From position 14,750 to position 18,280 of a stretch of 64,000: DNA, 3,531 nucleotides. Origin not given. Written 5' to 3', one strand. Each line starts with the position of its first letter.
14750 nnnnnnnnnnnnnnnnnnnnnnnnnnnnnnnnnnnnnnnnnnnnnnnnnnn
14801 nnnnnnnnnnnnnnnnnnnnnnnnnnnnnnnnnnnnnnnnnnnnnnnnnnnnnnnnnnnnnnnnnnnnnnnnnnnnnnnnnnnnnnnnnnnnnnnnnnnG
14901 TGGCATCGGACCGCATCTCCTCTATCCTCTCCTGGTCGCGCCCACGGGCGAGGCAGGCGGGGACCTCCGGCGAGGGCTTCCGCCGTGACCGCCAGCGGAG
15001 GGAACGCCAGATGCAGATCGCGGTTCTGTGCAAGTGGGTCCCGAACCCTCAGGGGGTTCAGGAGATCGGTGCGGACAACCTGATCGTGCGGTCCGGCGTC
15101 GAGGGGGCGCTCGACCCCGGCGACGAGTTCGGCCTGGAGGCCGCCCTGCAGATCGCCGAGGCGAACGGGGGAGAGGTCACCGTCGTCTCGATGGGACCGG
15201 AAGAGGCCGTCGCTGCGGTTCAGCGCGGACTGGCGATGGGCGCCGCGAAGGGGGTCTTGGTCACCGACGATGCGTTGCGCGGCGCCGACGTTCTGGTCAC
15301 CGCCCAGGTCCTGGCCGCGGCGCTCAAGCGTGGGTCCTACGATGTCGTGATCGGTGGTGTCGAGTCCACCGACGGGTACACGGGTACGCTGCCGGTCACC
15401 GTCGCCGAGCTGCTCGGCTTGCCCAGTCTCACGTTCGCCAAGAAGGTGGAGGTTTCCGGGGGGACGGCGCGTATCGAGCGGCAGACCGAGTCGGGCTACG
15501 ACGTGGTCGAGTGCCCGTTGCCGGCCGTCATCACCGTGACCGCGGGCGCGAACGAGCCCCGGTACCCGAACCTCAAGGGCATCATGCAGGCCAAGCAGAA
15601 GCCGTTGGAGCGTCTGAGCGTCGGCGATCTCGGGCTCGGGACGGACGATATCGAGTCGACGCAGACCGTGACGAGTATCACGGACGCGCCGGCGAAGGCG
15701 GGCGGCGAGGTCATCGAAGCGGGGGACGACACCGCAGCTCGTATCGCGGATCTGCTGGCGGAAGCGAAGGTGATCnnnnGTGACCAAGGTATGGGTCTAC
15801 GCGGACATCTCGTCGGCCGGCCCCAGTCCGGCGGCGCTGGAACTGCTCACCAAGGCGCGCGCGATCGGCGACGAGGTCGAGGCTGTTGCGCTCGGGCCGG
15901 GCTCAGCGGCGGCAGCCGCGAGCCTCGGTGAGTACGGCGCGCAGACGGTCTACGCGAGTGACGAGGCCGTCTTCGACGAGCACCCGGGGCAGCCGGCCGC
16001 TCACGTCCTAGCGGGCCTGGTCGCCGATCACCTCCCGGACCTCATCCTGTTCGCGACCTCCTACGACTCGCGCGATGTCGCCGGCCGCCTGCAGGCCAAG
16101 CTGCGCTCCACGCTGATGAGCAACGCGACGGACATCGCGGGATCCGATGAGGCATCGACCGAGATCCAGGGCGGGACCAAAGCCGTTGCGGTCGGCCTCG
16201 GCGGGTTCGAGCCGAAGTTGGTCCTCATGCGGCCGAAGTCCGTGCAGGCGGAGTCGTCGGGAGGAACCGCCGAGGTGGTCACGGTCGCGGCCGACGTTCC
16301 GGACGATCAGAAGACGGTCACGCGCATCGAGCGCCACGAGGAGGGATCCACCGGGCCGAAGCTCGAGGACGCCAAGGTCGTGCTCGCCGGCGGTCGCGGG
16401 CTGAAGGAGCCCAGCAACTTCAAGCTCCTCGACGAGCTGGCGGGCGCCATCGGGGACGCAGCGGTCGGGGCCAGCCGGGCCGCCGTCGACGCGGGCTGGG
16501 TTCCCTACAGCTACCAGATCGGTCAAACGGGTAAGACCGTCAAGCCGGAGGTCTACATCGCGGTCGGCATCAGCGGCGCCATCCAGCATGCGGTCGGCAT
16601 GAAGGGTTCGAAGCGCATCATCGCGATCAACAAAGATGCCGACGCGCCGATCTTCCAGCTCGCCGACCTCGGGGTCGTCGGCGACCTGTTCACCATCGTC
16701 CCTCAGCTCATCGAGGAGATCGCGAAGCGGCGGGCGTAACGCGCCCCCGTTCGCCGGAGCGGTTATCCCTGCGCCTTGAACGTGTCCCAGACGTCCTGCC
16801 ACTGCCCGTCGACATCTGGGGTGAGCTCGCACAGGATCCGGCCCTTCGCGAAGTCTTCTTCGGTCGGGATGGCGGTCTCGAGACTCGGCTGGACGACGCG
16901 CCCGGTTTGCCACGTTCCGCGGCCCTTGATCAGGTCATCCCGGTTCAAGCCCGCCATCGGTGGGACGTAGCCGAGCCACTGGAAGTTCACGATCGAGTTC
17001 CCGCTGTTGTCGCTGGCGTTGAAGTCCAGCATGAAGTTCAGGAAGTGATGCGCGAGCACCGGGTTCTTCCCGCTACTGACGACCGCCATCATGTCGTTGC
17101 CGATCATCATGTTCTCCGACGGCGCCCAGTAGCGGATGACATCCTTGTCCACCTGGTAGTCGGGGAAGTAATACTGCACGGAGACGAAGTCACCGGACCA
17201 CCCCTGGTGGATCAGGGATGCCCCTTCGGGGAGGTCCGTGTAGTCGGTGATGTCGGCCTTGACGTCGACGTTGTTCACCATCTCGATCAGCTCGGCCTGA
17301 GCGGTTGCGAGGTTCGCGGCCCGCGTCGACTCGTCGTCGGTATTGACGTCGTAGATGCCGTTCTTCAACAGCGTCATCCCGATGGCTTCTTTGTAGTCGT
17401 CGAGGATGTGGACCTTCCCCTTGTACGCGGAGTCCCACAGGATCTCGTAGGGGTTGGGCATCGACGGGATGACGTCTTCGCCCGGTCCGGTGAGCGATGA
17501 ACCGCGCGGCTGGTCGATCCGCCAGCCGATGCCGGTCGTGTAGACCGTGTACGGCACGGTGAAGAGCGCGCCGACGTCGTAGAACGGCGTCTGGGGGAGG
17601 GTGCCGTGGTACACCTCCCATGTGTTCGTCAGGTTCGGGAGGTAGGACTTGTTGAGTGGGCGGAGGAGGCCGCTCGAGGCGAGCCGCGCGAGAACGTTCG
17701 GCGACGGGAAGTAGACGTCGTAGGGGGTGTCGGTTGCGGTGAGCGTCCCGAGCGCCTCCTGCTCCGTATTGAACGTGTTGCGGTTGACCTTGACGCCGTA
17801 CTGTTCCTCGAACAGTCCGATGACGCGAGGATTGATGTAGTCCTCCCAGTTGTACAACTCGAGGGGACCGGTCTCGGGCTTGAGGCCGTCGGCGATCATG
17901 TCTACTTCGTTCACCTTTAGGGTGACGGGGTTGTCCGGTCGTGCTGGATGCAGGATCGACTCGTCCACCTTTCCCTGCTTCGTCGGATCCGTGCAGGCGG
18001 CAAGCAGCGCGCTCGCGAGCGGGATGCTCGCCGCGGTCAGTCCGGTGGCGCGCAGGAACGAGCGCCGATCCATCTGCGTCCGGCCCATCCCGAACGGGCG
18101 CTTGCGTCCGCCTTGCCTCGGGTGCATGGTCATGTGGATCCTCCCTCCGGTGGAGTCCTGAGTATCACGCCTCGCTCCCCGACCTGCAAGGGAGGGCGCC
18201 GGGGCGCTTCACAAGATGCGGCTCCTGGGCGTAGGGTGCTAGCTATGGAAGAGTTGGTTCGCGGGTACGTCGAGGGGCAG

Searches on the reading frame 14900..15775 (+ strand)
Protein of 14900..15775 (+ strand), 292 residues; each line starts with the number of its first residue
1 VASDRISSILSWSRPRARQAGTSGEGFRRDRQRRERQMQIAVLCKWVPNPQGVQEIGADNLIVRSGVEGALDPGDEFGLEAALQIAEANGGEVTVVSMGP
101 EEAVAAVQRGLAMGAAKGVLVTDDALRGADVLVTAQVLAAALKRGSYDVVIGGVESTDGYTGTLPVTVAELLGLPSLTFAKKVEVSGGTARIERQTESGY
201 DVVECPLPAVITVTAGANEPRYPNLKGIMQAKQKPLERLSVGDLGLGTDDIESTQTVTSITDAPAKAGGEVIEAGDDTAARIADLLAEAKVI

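Call 37: search_protein_families(library=pfam, proteins=[window:14900-15775:+], max_evalue=0.01)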
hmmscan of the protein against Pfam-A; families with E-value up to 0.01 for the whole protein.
window:14900-15775:+ (292 aa): 1 family
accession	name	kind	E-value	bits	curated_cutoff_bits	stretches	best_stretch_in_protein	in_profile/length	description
PF01012.27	ETF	-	1.3e-43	149.4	26.7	1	61-243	3-180/181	Electron transfer flavoprotein domain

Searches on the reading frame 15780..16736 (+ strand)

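Call 14: search_protein_families(library=pfam, proteins=[window:15780-16736:+], max_evalue=0.0001)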
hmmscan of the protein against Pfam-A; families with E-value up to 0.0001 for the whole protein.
window:15780-16736:+ (319 aa): 2 families
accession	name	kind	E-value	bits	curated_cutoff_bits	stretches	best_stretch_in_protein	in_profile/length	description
PF00766.25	ETF_alpha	-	5.6e-35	119.6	27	1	194-275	1-81/81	Electron transfer flavoprotein FAD-binding domain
PF01012.27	ETF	-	4e-22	79.3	26.7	1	4-172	1-179/181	Electron transfer flavoprotein domain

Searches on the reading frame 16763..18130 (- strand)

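Call 14: search_protein_families(library=pfam, proteins=[window:16763-18130:-], max_evalue=0.0001)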
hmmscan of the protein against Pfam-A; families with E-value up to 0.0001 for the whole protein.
window:16763-18130:- (455 aa): 2 families
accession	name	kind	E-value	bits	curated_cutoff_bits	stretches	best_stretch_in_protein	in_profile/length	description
PF13416.11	SBP_bac_8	-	7.1e-14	52.7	27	1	107-400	6-270/279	Bacterial extracellular solute-binding protein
PF01547.30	SBP_bac_1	-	3e-08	34.5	26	1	97-368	12-301/307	Bacterial extracellular solute-binding protein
